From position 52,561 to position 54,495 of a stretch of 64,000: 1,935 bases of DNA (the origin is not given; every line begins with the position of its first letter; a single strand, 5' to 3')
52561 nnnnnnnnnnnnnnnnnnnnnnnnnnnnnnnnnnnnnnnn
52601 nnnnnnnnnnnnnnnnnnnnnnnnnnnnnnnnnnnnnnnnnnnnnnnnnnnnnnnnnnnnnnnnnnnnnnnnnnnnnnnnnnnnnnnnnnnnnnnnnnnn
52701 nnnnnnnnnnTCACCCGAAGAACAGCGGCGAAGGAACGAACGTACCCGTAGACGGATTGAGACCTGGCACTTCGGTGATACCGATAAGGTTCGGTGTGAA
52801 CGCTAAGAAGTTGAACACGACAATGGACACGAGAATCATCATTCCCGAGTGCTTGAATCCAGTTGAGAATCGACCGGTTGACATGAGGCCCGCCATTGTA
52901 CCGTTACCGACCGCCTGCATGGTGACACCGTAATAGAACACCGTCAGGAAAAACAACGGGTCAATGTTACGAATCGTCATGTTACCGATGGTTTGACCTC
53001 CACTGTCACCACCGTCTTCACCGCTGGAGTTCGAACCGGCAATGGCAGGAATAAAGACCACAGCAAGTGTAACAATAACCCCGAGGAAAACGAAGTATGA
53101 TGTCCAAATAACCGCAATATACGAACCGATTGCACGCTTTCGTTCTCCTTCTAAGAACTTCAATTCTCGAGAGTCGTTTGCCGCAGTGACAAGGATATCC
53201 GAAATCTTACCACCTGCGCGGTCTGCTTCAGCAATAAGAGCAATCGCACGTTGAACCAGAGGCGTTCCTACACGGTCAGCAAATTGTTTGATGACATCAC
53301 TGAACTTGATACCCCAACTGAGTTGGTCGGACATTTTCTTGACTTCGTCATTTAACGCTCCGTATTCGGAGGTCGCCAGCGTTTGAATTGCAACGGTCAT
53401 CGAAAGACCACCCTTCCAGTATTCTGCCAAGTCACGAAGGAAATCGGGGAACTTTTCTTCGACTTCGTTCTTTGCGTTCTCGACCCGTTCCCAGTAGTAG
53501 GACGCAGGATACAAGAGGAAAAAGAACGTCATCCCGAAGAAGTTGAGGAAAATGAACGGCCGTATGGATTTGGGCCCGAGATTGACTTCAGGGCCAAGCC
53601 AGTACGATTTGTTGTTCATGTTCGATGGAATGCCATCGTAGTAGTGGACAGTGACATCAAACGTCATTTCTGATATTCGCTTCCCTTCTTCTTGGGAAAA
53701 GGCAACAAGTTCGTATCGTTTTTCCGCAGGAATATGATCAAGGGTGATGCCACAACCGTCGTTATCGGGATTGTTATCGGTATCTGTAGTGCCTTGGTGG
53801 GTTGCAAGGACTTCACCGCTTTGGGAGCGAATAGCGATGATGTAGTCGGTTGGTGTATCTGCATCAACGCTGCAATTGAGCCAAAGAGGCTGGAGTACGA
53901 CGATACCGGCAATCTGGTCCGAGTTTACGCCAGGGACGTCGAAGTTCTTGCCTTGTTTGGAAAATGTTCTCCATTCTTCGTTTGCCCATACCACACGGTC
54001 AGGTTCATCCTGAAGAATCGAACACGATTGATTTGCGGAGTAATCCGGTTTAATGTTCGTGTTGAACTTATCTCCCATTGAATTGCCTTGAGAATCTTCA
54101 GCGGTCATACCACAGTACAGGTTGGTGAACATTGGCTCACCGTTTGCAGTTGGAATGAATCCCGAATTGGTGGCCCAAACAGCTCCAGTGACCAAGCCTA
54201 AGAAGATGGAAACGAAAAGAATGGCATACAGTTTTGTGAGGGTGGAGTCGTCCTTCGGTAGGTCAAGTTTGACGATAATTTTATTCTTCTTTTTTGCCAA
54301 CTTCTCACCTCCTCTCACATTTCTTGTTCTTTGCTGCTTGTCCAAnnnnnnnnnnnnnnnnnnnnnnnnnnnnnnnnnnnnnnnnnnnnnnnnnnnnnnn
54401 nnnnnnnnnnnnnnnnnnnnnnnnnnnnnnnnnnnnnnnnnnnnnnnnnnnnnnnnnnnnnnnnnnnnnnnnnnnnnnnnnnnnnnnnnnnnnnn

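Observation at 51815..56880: Compact Tad or archaellum-like assembly operon with a split membrane platform and two A|Q class-III-signal proteins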

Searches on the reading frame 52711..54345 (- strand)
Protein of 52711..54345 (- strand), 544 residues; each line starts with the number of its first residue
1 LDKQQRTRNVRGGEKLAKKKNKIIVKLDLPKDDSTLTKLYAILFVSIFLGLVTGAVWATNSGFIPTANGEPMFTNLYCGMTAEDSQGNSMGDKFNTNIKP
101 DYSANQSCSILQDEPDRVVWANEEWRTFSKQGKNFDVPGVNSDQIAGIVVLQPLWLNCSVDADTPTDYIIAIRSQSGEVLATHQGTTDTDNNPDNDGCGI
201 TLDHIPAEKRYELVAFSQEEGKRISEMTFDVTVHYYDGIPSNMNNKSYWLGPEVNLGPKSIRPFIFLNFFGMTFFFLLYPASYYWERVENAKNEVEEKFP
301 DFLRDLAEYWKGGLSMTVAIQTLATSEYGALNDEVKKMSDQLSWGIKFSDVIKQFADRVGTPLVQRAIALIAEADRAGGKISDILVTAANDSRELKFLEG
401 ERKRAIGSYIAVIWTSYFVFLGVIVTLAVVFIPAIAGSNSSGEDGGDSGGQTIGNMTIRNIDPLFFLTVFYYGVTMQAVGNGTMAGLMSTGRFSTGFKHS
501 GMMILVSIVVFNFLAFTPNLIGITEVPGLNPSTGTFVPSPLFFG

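Call 3: search_protein_families(library=pfam, proteins=[window:52711-54345:-], max_evalue=1)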
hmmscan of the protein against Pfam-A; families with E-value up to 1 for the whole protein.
window:52711-54345:- (544 aa): 1 family
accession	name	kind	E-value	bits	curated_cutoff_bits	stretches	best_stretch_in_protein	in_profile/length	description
PF00482.28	T2SSF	-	6.2e-13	49.3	25.2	1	302-426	1-122/125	Type II secretion system (T2SS), protein F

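Call 4: search_protein_families(library=ncbifam, proteins=[window:52711-54345:-], max_evalue=1)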
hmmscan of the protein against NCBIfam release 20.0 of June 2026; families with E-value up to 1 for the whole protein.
window:52711-54345:- (544 aa): 6 families
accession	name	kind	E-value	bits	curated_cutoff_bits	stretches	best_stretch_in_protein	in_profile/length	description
NF004705.1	PRK06041.1-3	equivalog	5.2e-16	58.7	400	1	275-517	223-458/465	archaellar assembly protein ArlJ/FlaJ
NF046075.1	UpsF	equivalog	2.2e-08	33.3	400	1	286-387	300-395/484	membrane pilin protein UpsF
NF004704.2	PRK06041.1-2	equivalog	5e-08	32.1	550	1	277-511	312-543/555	archaellar assembly protein ArlJ/FlaJ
NF004703.2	PRK06041.1-1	equivalog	1.9e-07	29.8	570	1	293-430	278-416/525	archaellar assembly protein ArlJ/FlaJ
NF053673.1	bindosome_BasF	exception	0.00082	18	1300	1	285-327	422-463/656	bindosome assembly system membrane anchoring protein BasF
NF007861.0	PRK10573.1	equivalog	0.013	14.5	401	1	288-423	50-181/401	protein transport protein HofC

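Call 8: find_homologous_proteins(query=window:52711-54345:-, max_evalue=0.001)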
Query window:52711-54345:- (544 aa): 1052 proteins with E <= 0.001 among 8000 candidates; the best 120 are listed.
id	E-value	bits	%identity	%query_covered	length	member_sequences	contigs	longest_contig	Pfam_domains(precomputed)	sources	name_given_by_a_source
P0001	0.0e+0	1141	93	97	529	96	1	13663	PF00482.29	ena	-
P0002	0.0e+0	1075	87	97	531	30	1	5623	PF00482.29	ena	-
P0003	0.0e+0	1054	86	98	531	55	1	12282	PF00482.29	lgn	-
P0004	0.0e+0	1049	85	97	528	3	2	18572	PF00482.29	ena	-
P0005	0.0e+0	1040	84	97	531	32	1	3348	PF00482.29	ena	-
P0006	0.0e+0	1035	84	97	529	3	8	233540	PF00482.29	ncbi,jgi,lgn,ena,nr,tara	ncbi:MAG: hypothetical protein CMA63_03100 [Euryarchaeota archaeon]|nr:hypothetical protein [Euryarc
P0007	0.0e+0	1033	84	97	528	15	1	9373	PF00482.29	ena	-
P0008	0.0e+0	1031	84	97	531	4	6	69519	PF00482.29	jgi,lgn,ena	-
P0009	0.0e+0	1029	84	97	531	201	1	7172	PF00482.29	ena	-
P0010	0.0e+0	1024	84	97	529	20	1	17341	PF00482.29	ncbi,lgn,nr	ncbi:MAG: hypothetical protein GWP25_07970 [Euryarchaeota archaeon]|nr:hypothetical protein [Euryarc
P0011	5.5e-298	1007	83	97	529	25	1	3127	PF00482.29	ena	-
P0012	1.2e-295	999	82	97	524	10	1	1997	PF00482.29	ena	-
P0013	1.3e-290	983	81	97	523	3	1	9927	PF00482.29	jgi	-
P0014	4.7e-285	964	86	90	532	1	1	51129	PF00482.29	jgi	jgi:flagellar protein FlaJ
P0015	3.0e-278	942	79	97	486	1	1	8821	PF00482.29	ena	-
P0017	1.9e-272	923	75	97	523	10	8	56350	PF00482.29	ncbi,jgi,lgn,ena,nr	ncbi:MAG: type II secretion system F family protein [Candidatus Poseidonia sp.]|jgi:flagellar protei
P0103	5.1e-237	806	66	96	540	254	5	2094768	PF00482.29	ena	-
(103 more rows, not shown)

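Call 19: find_encoding_contigs(protein=P0103, flank=10000, max_places=3)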
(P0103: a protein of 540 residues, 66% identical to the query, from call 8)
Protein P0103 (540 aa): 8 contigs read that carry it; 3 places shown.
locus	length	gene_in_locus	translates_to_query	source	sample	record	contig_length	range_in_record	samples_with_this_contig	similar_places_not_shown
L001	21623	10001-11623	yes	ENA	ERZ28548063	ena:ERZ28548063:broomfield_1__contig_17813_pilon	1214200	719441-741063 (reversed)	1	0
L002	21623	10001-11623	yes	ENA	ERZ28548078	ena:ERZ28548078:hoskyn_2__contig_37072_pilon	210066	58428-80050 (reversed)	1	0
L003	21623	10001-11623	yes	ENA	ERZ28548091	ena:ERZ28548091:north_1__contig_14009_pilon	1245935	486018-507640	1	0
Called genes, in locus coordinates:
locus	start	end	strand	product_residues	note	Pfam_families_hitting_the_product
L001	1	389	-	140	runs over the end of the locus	PF00210:Ferritin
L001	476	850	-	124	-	PF02537:CRCB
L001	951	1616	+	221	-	PF01725:Ham1p_like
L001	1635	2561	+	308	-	-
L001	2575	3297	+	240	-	PF02517:Rce1-like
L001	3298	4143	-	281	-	PF00378:ECH_1, PF16113:ECH_2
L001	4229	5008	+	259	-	PF00005:ABC_tran, PF13304:AAA_21 (faint)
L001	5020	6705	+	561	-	-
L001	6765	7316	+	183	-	PF13238:AAA_18, PF13207:AAA_17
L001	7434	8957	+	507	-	PF00437:T2SSE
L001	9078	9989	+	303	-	PF00482:T2SSF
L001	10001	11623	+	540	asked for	PF00482:T2SSF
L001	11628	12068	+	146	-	-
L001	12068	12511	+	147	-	-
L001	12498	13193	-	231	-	PF13671:AAA_33 (weak)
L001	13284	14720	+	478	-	PF00171:Aldedh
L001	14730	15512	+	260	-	PF00378:ECH_1, PF16113:ECH_2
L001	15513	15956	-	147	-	PF00725:3HCDH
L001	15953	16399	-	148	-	PF01210:NAD_Gly3P_dh_N (faint), PF02737:3HCDH_N, PF03446:NAD_binding_2 (weak)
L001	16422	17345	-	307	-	PF00892:EamA, PF03151:TPT (faint), PF00892:EamA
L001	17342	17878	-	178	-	-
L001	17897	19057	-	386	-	PF05138:PaaA_PaaC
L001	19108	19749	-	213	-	PF04967:HTH_10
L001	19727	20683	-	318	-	PF03320:FBPase_glpX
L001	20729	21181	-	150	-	PF01967:MoaC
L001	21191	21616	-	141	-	PF02391:MoaE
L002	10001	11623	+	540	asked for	PF00482:T2SSF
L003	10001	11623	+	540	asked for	PF00482:T2SSF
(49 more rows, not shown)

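Call 20: find_encoding_contigs(protein=P0017, flank=10000, max_places=2)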
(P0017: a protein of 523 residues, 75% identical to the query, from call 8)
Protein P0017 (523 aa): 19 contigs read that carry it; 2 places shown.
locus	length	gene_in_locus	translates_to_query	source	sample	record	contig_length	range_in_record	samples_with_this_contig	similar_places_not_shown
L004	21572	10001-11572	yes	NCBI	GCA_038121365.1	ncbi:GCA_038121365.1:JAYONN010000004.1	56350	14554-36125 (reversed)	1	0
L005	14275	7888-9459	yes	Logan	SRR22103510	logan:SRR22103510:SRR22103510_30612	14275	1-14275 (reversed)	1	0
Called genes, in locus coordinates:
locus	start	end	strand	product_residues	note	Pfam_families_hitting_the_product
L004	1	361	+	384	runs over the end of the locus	PF02445:NadA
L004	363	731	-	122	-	PF02537:CRCB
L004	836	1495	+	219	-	PF01725:Ham1p_like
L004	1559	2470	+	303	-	-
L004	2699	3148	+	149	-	-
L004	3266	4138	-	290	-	PF00378:ECH_1, PF16113:ECH_2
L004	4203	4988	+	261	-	PF00005:ABC_tran, PF13304:AAA_21 (faint)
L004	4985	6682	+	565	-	-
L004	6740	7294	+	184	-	PF13238:AAA_18, PF13671:AAA_33 (faint), PF13207:AAA_17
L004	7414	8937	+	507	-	PF23990:PilB3_N (faint), PF00437:T2SSE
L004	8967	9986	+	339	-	PF00482:T2SSF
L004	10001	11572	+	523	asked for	PF00482:T2SSF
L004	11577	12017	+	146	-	-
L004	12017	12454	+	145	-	-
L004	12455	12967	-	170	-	-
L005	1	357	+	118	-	?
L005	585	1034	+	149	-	-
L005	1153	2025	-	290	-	PF00378:ECH_1, PF16113:ECH_2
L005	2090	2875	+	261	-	PF00005:ABC_tran, PF13304:AAA_21 (faint)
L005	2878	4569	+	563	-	-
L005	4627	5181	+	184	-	PF13238:AAA_18, PF13671:AAA_33 (weak), PF13207:AAA_17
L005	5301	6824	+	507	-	PF23990:PilB3_N (faint), PF00437:T2SSE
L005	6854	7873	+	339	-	PF00482:T2SSF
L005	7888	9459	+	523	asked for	PF00482:T2SSF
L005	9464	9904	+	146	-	-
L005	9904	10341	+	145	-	-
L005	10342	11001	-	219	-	PF13671:AAA_33 (faint)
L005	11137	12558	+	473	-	PF00171:Aldedh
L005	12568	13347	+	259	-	PF00378:ECH_1, PF16113:ECH_2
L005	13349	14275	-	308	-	?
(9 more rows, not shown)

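Call 26: find_related_loci(query=A1, collection=genome_contigs, flank=8000)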
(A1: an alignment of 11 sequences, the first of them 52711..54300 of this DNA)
Query A1 (529 aa) in genome_contigs; peptide patterns used: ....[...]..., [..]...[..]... (x = any residue, [..] = any of these).
163 stretches matched a pattern; 144 encode a relative of the query (tblastn E <= 1e-3); the best 80 are kept; 80 distinct loci.
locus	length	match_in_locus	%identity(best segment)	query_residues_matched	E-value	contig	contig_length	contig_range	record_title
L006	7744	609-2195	95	1-529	0e+0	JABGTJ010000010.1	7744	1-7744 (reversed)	MAG: Methanobacteriota archaeon isolate SI034_bin128 k141_2029082, whole genome shotgun sequence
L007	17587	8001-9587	93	1-529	0e+0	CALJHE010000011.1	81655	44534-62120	MAG: Candidatus Poseidoniaceae archaeon isolate S4_Bin_METABAT__259_1 genome assembly, contig: c_000000003209, whole gen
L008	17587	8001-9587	93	1-529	0e+0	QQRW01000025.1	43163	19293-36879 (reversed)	MAG: Candidatus Poseidoniales archaeon isolate bin_112 U_43171-25, whole genome shotgun sequence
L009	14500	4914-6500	93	1-529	0e+0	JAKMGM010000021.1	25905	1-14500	MAG: Candidatus Poseidoniaceae archaeon isolate MOX_bin98 PPB.contigs.fa_k127_951372, whole genome shotgun sequence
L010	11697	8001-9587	93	1-529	0e+0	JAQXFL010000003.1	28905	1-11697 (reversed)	MAG: Candidatus Poseidoniaceae archaeon isolate cluster3-bin.87 k119_1825, whole genome shotgun sequence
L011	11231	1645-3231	94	1-529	0e+0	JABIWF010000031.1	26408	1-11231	MAG: Methanobacteriota archaeon isolate SI072_bin89 k141_3434460, whole genome shotgun sequence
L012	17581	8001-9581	87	3-529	0e+0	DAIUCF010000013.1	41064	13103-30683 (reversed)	MAG TPA_asm: Candidatus Poseidoniaceae archaeon isolate CTOTU8138 NODE_413_length_41064_cov_10.524860, whole genome shot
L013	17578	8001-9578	88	3-529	0e+0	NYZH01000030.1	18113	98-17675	MAG: Methanobacteriota archaeon isolate ARS60 7223, whole genome shotgun sequence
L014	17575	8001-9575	86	1-529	0e+0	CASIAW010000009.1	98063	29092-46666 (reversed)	MAG: Candidatus Poseidoniaceae archaeon isolate FRAM_WSC20_S26_SRF_bin_100_1 genome assembly, contig: FRAM_WSC20_S26_SW_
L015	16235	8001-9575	87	1-529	0e+0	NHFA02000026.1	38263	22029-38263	MAG: Euryarchaeota archaeon TMED99 40275, whole genome shotgun sequence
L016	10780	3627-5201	86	1-529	0e+0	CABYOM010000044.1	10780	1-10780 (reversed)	uncultured Candidatus Poseidoniales archaeon isolate AG-333-I22 genome assembly, contig: AG-333-I22_NODE_44, whole genom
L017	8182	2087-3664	86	1-529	0e+0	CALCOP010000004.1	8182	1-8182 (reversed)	MAG TPA_asm: uncultured euryarchaeote isolate ERR599165_bin.117_CONCOCT_v1.1_MAG genome assembly, contig: ERZ842087.1678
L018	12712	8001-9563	82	1-529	0e+0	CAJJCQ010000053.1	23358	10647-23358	uncultured Candidatus Poseidoniales archaeon isolate FRAM18_bin097 genome assembly, contig: FRAM17_bin097-53, whole geno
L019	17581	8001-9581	83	3-529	0e+0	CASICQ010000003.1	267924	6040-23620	MAG: Candidatus Poseidoniaceae archaeon isolate FRAM_WSC20_S10_BML_bin_147_1 genome assembly, contig: FRAM_WSC20_S10_BML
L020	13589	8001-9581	83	3-529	0e+0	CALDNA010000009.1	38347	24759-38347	MAG TPA_asm: uncultured euryarchaeote isolate ERR599035_bin.45_CONCOCT_v1.1_MAG genome assembly, contig: ERZ840559.277,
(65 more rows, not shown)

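Call 54: predict_structure(alignment_id=A4)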
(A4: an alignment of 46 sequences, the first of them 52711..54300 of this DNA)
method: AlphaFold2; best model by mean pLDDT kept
length: 529 residues; sequences in the alignment: 46
mean_pLDDT: 54.4   pTM: 0.39
mean pLDDT of the five models: 54.4, 53.1, 52.5, 50.4, 48.5
residues with pLDDT >= 90: 0; 70-90: 104; 50-70: 205; < 50: 220
segments of 3 or more residues with pLDDT < 50: 1-21, 175-180, 227-260, 262-271, 383-513, 518-523, 526-529
pLDDT, mean of each block of 10 residues (from residue 1): 30 36 55 56 54 62 70 70 64 65 74 80 66 69 79 81 80 54 74 78 78 79 53 39 39 44 48 53 61 57 58 54 59 61 57 57 53 57 44 38 41 37 28 25 31 40 38 38 42 45 35 46 47
secondary structure, 60 per line:
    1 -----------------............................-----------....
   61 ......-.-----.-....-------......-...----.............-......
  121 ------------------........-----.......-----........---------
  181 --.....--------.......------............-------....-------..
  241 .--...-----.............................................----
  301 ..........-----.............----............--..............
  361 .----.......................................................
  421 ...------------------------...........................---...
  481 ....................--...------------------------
elements in order: H18-45 H57-66 H76-79 H87-92 E101-113 E115-120 E139-146 E152-158 E164-171 E183-187 E196-202 E209-220 H228-231 E239-241 E244-246 H252-296 H301-310 H316-328 H333-344 H347-361 H366-423 H448-474 H478-500

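Call 55: search_protein_representatives(alignment_id=A4)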
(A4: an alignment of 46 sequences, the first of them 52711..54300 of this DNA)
Query: 46 sequences, 526 profile positions. Proteins with E-value up to 0.001 (for the whole library): 2381; up to 1e-10: 1189; up to 1e-30: 295. The best 150 are listed.
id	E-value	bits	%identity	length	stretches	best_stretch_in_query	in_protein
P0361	1.5e-211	719.9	-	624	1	4-522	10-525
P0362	1.9e-176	604.1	-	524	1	4-519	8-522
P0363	1.5e-153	528.6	-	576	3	370-520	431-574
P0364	1.7e-146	505.3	-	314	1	207-517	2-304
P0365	1.2e-138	479.5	-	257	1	123-376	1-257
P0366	2.4e-126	438.8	-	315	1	58-365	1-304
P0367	3.5e-121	421.8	-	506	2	194-414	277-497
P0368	1.9e-109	383.0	-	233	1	1-232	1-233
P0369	3.3e-95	336.1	-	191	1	334-522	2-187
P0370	1.5e-81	291.0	-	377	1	248-498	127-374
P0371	2.2e-81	290.5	-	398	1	253-507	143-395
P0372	7.4e-79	282.1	-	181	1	1-179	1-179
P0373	2.2e-76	273.9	-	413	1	229-496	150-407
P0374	1.3e-75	271.4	-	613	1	249-500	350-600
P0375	4.3e-75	269.7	-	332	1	249-500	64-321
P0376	4.3e-74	266.4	-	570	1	250-497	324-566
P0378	1.8e-73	264.3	-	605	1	251-494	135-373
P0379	4.5e-73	263.0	-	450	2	250-497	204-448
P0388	1.0e-60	222.2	-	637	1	248-496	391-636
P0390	8.5e-60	219.2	-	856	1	239-497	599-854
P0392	3.1e-59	217.3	-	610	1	246-496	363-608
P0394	1.1e-58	215.5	-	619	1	255-496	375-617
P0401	1.4e-57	211.9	-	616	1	248-497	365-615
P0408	9.3e-57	209.2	-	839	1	238-496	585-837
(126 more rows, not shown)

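Call 56: list_cluster_members(proteins=[P0361, P0362, P0363, P0370, P0371, P0373, P0374, P0375, P0376, P0378])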
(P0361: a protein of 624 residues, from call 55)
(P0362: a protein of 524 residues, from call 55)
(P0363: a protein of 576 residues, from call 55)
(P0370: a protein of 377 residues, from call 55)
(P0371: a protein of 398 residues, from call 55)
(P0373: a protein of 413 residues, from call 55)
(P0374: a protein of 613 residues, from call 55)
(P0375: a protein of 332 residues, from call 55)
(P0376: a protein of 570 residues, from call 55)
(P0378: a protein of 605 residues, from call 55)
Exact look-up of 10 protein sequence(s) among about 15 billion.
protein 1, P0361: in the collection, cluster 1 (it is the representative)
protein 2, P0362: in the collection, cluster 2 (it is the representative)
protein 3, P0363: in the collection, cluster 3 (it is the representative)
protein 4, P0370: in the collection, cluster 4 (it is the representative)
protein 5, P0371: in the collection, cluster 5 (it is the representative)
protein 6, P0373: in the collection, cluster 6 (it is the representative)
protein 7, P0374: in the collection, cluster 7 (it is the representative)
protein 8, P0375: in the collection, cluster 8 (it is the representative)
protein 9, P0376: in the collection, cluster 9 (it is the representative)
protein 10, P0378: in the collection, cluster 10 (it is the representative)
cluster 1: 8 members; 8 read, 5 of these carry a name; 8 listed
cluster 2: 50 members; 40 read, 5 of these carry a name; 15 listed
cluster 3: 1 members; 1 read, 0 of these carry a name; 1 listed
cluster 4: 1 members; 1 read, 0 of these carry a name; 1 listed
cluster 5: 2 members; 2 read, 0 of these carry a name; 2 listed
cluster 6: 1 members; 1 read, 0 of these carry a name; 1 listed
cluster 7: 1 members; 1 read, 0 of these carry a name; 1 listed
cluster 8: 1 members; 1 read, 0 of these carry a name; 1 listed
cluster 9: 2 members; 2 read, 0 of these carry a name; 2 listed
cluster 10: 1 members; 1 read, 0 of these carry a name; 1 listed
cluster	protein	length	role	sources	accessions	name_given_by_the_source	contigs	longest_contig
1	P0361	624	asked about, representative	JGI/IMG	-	-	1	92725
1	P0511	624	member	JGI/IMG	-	flagellar protein FlaJ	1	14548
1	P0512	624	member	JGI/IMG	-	flagellar protein FlaJ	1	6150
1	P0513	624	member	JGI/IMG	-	flagellar protein FlaJ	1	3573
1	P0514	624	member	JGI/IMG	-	flagellar protein FlaJ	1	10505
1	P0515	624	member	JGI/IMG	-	flagellar protein FlaJ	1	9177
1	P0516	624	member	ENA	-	-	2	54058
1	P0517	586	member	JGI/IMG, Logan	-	-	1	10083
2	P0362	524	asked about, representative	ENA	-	-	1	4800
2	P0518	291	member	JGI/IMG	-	flagellar protein FlaJ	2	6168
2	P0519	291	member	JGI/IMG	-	flagellar protein FlaJ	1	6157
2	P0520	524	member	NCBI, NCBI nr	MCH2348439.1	MAG: type II secretion system F family protein [Candidatus Poseidoniales archaeon] | type II secretion system F family protein [Candidatus Poseidoniales archaeon]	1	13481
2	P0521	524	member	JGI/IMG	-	flagellar protein FlaJ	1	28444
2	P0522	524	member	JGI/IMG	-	flagellar protein FlaJ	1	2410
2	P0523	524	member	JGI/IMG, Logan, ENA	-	-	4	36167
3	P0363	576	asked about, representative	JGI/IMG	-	-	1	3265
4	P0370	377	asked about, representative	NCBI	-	-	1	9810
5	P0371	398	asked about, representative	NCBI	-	-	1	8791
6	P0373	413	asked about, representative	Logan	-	-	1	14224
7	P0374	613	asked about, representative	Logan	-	-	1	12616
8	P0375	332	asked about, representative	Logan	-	-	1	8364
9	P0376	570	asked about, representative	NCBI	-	-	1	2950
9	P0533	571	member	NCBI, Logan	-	-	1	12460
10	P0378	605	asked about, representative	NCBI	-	-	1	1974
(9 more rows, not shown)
